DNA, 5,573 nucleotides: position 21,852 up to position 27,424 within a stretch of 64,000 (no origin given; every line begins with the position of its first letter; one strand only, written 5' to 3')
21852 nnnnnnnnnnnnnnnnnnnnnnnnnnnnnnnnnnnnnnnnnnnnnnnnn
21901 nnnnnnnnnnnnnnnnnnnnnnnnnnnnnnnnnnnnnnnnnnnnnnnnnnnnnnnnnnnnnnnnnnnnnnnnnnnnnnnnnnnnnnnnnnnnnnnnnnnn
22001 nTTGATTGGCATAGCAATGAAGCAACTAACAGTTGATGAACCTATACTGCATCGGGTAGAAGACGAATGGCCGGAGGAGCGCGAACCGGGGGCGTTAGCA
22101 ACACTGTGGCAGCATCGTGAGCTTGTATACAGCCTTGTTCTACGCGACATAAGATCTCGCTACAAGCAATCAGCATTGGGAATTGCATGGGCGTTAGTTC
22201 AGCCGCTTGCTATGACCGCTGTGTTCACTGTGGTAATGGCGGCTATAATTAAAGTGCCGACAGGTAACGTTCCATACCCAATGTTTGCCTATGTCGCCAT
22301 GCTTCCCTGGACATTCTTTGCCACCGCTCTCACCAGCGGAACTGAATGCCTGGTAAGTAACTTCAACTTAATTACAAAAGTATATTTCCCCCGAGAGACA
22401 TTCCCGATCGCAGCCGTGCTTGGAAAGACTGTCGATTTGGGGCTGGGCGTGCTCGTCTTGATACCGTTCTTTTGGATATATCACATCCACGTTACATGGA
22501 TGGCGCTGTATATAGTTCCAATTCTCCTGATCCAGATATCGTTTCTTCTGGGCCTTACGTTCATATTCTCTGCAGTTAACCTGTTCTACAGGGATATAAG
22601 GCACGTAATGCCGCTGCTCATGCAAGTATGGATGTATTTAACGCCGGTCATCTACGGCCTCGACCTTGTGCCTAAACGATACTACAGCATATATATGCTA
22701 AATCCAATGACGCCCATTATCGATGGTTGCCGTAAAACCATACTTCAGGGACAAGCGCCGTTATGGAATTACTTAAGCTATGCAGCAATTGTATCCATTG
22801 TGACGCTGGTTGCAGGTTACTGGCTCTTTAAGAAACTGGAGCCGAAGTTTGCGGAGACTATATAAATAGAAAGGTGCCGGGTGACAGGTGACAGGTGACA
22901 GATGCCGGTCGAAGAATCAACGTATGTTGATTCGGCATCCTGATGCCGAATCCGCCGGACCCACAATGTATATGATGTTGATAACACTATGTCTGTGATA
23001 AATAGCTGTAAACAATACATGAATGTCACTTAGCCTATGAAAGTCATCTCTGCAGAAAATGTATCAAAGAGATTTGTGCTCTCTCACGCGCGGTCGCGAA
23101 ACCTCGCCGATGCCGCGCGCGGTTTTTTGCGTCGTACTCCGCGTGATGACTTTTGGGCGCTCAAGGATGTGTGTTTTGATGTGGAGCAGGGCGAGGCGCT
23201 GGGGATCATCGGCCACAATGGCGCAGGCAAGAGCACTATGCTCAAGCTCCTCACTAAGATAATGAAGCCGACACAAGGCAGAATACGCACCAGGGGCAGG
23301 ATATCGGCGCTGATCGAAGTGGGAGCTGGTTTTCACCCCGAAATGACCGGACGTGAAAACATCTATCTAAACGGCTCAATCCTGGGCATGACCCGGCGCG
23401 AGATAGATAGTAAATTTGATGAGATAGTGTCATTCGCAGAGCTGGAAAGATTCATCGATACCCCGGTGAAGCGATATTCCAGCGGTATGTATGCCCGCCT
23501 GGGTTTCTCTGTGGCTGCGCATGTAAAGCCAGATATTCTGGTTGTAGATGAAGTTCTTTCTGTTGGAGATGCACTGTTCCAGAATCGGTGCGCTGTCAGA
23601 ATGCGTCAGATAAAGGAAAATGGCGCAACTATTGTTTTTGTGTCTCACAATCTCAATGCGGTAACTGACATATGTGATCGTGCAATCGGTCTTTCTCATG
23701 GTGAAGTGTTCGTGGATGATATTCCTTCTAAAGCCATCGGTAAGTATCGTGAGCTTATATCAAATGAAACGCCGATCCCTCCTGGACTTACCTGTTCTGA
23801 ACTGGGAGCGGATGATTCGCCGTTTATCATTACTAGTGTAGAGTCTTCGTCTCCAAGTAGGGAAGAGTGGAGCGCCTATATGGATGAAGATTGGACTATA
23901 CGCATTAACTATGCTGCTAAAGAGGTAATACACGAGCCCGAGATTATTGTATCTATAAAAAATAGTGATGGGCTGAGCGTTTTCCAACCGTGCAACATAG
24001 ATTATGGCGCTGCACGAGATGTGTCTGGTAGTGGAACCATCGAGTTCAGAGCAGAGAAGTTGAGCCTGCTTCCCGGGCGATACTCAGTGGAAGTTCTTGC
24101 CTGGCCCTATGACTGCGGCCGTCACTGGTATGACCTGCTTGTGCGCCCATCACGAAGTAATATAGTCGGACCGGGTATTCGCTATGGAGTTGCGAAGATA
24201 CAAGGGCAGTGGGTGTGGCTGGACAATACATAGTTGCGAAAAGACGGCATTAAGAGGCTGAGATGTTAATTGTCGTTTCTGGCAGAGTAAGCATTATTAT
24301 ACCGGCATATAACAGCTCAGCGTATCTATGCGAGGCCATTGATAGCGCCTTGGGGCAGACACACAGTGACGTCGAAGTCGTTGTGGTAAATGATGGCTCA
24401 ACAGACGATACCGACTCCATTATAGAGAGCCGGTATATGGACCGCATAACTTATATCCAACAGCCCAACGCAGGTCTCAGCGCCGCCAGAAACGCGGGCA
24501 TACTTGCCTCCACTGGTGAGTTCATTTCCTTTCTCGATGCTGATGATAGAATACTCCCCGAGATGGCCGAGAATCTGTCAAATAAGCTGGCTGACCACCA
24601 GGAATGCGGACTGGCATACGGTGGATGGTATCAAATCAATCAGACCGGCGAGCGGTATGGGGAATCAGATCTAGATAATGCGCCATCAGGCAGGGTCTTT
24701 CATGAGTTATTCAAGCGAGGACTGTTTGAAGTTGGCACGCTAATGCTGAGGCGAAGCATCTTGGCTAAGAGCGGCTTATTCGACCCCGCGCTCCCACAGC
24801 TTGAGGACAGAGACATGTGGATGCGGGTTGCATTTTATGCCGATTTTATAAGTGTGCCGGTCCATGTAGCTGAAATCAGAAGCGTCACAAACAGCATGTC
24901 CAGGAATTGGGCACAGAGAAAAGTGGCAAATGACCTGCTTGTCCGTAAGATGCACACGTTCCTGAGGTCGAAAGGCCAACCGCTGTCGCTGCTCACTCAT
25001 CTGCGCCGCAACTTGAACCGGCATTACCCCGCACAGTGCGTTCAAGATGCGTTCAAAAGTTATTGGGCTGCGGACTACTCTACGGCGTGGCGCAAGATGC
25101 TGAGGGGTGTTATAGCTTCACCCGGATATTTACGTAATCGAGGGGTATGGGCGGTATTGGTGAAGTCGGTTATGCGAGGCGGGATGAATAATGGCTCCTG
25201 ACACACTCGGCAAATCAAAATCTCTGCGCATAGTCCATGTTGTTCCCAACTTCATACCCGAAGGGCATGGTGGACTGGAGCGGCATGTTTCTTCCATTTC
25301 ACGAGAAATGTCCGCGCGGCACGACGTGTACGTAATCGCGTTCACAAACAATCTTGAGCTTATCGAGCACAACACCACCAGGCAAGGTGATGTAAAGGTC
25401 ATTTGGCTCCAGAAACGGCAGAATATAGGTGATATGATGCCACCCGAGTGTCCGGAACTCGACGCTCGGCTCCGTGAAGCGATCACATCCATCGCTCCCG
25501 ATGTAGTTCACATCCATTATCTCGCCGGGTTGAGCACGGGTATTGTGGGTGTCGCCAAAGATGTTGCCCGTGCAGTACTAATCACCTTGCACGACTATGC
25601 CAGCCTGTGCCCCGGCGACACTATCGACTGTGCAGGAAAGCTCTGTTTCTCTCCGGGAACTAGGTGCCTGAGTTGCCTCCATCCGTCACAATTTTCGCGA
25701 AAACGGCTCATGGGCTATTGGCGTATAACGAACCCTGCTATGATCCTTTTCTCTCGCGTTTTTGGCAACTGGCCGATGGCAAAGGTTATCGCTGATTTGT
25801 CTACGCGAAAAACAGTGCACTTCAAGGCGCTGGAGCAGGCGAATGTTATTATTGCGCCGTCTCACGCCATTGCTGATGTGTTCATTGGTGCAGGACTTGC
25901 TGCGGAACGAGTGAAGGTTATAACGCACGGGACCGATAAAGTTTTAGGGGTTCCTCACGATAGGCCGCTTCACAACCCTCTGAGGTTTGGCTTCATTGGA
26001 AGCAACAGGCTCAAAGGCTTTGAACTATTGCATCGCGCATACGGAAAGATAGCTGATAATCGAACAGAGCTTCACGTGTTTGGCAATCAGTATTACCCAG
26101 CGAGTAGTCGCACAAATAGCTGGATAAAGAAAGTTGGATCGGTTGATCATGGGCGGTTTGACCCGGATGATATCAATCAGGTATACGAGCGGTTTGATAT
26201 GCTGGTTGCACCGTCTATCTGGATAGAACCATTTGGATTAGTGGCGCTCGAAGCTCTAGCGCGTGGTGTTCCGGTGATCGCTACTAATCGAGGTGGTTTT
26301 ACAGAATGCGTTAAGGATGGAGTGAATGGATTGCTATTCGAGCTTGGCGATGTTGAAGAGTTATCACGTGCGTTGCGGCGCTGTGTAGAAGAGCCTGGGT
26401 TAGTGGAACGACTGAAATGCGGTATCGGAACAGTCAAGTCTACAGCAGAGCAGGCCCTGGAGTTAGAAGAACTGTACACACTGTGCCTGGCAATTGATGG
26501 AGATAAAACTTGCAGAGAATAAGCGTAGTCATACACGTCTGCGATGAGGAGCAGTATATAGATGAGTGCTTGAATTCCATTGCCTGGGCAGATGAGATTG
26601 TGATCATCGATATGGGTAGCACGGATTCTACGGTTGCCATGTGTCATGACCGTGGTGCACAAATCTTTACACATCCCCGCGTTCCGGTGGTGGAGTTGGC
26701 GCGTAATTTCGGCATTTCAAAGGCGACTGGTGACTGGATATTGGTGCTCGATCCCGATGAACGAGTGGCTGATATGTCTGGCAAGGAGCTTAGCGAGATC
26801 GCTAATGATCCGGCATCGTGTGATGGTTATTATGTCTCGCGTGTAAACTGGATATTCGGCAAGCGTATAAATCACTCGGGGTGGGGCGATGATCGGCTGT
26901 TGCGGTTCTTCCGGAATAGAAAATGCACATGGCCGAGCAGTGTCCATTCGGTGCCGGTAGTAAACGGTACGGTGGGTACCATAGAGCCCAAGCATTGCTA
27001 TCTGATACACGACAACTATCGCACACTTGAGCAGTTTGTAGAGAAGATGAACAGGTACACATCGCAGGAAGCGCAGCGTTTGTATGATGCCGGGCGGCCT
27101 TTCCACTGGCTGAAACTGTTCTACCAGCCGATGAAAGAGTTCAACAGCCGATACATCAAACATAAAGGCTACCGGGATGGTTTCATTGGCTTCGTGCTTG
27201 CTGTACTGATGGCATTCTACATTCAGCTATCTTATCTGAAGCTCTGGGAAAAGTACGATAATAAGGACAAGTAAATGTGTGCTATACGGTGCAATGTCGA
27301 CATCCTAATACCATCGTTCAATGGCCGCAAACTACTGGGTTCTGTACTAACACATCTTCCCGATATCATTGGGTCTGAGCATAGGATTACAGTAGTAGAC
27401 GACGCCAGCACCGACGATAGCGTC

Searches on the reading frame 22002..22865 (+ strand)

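Call 11: search_protein_families(library=ncbifam, proteins=[window:22002-22865:+], max_evalue=0.00001)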
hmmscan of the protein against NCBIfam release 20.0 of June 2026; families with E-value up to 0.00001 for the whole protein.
window:22002-22865:+ (287 aa): 2 families
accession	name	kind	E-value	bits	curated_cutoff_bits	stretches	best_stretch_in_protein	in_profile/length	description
NF050109.1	galactan_ABC_perm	equivalog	3.1e-18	66.3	380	1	32-268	14-254/272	galactan export ABC transporter permease subunit Wzm/RfbD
NF050053.1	CapPschTportKpsM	equivalog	1.3e-14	54.8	300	1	40-276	3-247/257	capsule polysaccharide transporter KpsM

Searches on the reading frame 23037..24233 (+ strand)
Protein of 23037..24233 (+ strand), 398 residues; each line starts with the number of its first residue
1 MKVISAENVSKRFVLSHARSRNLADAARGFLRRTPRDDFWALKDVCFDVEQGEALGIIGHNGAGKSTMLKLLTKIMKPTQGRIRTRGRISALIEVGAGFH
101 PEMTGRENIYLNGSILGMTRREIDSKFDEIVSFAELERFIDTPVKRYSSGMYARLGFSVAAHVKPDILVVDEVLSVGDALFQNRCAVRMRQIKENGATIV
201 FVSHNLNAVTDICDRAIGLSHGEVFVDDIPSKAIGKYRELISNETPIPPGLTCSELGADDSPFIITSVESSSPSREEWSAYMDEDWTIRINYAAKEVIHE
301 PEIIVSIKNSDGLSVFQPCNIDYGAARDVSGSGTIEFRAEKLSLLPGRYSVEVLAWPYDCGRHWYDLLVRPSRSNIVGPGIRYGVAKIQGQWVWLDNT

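Call 11: search_protein_families(library=ncbifam, proteins=[window:23037-24233:+], max_evalue=0.00001)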
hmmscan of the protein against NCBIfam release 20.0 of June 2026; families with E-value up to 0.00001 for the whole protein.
window:23037-24233:+ (398 aa): 172 families (the best 25 are shown)
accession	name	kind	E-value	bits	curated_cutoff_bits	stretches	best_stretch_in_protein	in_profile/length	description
NF010065.0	PRK13545.1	equivalog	3.1e-59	201.1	538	1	7-225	8-222/549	teichoic acids export protein ATP-binding subunit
NF050108.1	galactan_ABC_ATP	equivalog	4.3e-52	176.7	400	1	41-229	44-232/244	galactan export ABC transporter ATP-binding subunit Wzt/RfbE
NF010066.0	PRK13546.1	equivalog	2e-51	174.9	320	1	5-222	6-219/264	teichoic acids export ABC transporter ATP-binding subunit TagH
TIGR01188.1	drrA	subfamily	1.9e-33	116.1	312.45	1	37-230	4-208/302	daunorubicin resistance ABC transporter, ATP-binding protein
TIGR04521.1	ECF_ATPase_2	equivalog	5e-26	91.4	330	2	106-249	103-248/279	energy-coupling factor transporter ATPase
NF010059.0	PRK13536.1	equivalog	2.5e-25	89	549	1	42-234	59-262/342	nodulation factor ABC transporter ATP-binding protein NodI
TIGR01288.1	nodI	equivalog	5.2e-25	88.1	424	1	42-234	20-223/303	nodulation factor ABC transporter ATP-binding protein NodI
TIGR01186.1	proV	subfamily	7.8e-25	87.7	326.6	1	41-225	8-209/363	betaine/proline/choline family ABC transporter ATP-binding protein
TIGR04520.1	ECF_ATPase_1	equivalog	2.3e-24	86.3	315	2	38-87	14-63/269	energy-coupling factor transporter ATPase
TIGR03740.1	galliderm_ABC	subfamily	5.6e-24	85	309.75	1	41-224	15-202/223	lantibiotic protection ABC transporter ATP-binding subunit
NF033858.1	ABC2_perm_RbbA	equivalog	1e-23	83.3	1050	1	23-234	265-485/909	ribosome-associated ATPase/putative transporter RbbA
NF010060.0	PRK13537.1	equivalog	2.1e-23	82.7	521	1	41-234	30-234/314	nodulation factor ABC transporter ATP-binding protein NodI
NF010156.0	PRK13635.1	equivalog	1.3e-21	77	392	2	36-87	17-68/279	energy-coupling factor ABC transporter ATP-binding protein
TIGR00968.1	3a0106s01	subfamily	5.9e-21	75.1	342.75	1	38-225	12-210/237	sulfate ABC transporter ATP-binding protein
TIGR01166.1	cbiO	subfamily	5.9e-21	74.8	211.8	2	39-88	5-54/190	cobalt ABC transporter, ATP-binding protein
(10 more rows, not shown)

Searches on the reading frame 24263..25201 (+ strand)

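Call 11: search_protein_families(library=ncbifam, proteins=[window:24263-25201:+], max_evalue=0.00001)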
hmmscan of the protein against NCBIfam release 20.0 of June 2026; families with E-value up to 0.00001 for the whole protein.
window:24263-25201:+ (312 aa): 19 families
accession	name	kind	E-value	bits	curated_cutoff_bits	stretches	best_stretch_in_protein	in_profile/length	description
NF007482.0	PRK10073.1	equivalog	2.9e-26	92.3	423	1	8-112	7-112/334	glycosyltransferase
NF047683.1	TeichurnBiosyTuaG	equivalog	2.9e-24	86.1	400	1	7-228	6-226/252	teichuronic acid biosynthesis protein TuaG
NF041875.1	EPS_EpsD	equivalog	1.1e-21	77.6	370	1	9-114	1-106/325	exopolysaccharide biosynthesis glycosyltransferase EpsD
TIGR03965.1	mycofact_glyco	equivalog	9.3e-17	61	280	1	8-189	75-263/467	mycofactocin biosynthesis glycosyltransferase MftF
TIGR04283.1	glyco_like_mftF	equivalog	2.5e-16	60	182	1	9-226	1-199/221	TIGR04283 family arsenosugar biosynthesis glycosyltransferase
TIGR03937.1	PgaC_IcaA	equivalog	5.3e-16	58.6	422.3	1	8-116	46-157/407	poly-beta-1,6-N-acetyl-D-glucosamine synthase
NF053739.1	GlytfEpsEBac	equivalog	6.1e-16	58.2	450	1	8-189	2-185/265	glycosyltransferase EpsE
NF050050.1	ProtGlycPglI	equivalog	2.4e-15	56.7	500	1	8-109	3-108/306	GalNAc(5)-diNAcBac-PP-undecaprenol beta-1,3-glucosyltransferase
NF041394.1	GtaseAglG_Halo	equivalog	2e-14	53.6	440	1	8-109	2-107/304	glucosyl-dolichyl phosphate glucuronosyltransferase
NF038299.1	EPS_HpsN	equivalog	3.9e-14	52.4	425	1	9-141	3-138/317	hormogonium polysaccharide biosynthesis glycosyltransferase HpsN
NF007453.0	PRK10018.1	equivalog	1.4e-12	47.9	382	1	9-190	8-190/280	colanic acid biosynthesis glycosyltransferase WcaA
TIGR04017.1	WcaA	equivalog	1.7e-12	47.6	495.75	1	9-190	7-189/279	colanic acid biosynthesis glycosyltransferase WcaA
NF038302.1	EPS_HpsE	equivalog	3e-11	42.9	300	1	9-115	3-117/307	hormogonium polysaccharide biosynthesis glycosyltransferase HpsE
TIGR03111.1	glyc2_xrt_Gpos1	hypoth_equivalog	8.5e-08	31.4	363.95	1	8-109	50-156/439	TIGR03111 family XrtG-associated glycosyltransferase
TIGR04242.1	nodulat_NodC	equivalog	3e-07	29.7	550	1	8-120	49-166/395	chitooligosaccharide synthase NodC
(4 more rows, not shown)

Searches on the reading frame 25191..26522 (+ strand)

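Call 11: search_protein_families(library=ncbifam, proteins=[window:25191-26522:+], max_evalue=0.00001)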
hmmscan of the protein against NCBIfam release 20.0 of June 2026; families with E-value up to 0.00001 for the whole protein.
window:25191-26522:+ (443 aa): 24 families
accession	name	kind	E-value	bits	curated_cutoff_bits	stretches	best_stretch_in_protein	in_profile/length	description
TIGR03088.1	stp2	hypoth_equivalog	2.1e-18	66.5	409.05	1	326-406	264-343/374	TIGR03088 family PEP-CTERM/XrtA system glycosyltransferase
TIGR03999.1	thiol_BshA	equivalog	3.2e-17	62.5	273.7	1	307-409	243-346/375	N-acetyl-alpha-D-glucosaminyl L-malate synthase BshA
TIGR02149.1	glgA_Coryne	subfamily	1.9e-16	60.2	302.4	1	324-408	273-362/391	glycogen synthase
TIGR03449.1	mycothiol_MshA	equivalog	2e-14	53.3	462.5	1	268-408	225-376/406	D-inositol-3-phosphate glycosyltransferase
NF041876.1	EPS_EpsE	equivalog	5.5e-14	52.2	400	1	321-408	282-368/389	exopolysaccharide biosynthesis GT4 family glycosyltransferase EpsE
TIGR04063.1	stp3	hypoth_equivalog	1.2e-13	50.8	442.05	1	210-407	151-366/397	TIGR04063 family PEP-CTERM/XrtA system glycosyltransferase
TIGR02472.1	sucr_P_syn_N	equivalog_domain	9.8e-13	47.7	576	1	324-402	326-407/439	sucrose-phosphate synthase, putative, glycosyltransferase domain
NF012028.0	PRK15484.1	subfamily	3.4e-12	46.1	618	1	319-381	261-323/380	lipopolysaccharide N-acetylglucosaminyltransferase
NF007396.0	PRK09922.1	equivalog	9.4e-11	41.2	385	1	206-401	125-326/361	lipopolysaccharide 1,6-galactosyltransferase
TIGR04047.1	MSMEG_0565_glyc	hypoth_equivalog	5.7e-10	38.8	259.85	1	320-412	262-352/373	MSMEG_0565 family glycosyltransferase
NF053787.1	GlcN_PG_synth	equivalog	7.5e-10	38.2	480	1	331-400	258-325/361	N-acetylglucosaminyl phosphatidylglycerol synthase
TIGR02095.1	glgA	subfamily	1.4e-09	37.2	328.45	1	272-400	304-440/477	glycogen/starch synthase, ADP-glucose type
NF038255.1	exopoly_VpsD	equivalog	5.8e-09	35.3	300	0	321-372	269-319/381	VpsD family glycosyltransferase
NF001901.0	PRK00654.1-5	equivalog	9.9e-09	34.2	649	1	323-408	379-463/502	glycogen synthase GlgA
TIGR04157.1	glyco_rSAM_CFB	subfamily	1.6e-08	34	400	1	272-390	237-355/406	TIGR04157 family glycosyltransferase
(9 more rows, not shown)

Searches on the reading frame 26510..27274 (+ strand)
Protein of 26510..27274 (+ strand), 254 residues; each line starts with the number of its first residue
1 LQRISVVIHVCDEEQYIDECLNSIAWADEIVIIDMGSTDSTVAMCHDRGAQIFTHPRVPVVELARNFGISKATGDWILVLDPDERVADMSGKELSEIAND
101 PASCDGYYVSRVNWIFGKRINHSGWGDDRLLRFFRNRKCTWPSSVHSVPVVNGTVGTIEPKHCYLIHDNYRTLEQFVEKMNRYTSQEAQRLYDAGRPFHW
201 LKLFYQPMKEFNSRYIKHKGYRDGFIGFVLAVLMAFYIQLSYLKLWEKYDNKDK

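Call 11: search_protein_families(library=ncbifam, proteins=[window:26510-27274:+], max_evalue=0.00001)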
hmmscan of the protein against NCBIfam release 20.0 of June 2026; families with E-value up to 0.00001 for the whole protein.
window:26510-27274:+ (254 aa): 4 families
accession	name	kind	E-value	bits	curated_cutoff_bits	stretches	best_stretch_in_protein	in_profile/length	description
TIGR04283.1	glyco_like_mftF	equivalog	1.1e-09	38.2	182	1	4-108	1-107/221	TIGR04283 family arsenosugar biosynthesis glycosyltransferase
NF007482.0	PRK10073.1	equivalog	7.8e-09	35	423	1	2-109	6-125/334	glycosyltransferase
TIGR04195.1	S_glycosyl_SunS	equivalog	6.8e-07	28.5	350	1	4-92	59-150/421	SunS family peptide S-glycosyltransferase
NF010496.0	PRK13915.1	equivalog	2.4e-06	26.8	262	1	2-56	31-92/307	glucosyl-3-phosphoglycerate synthase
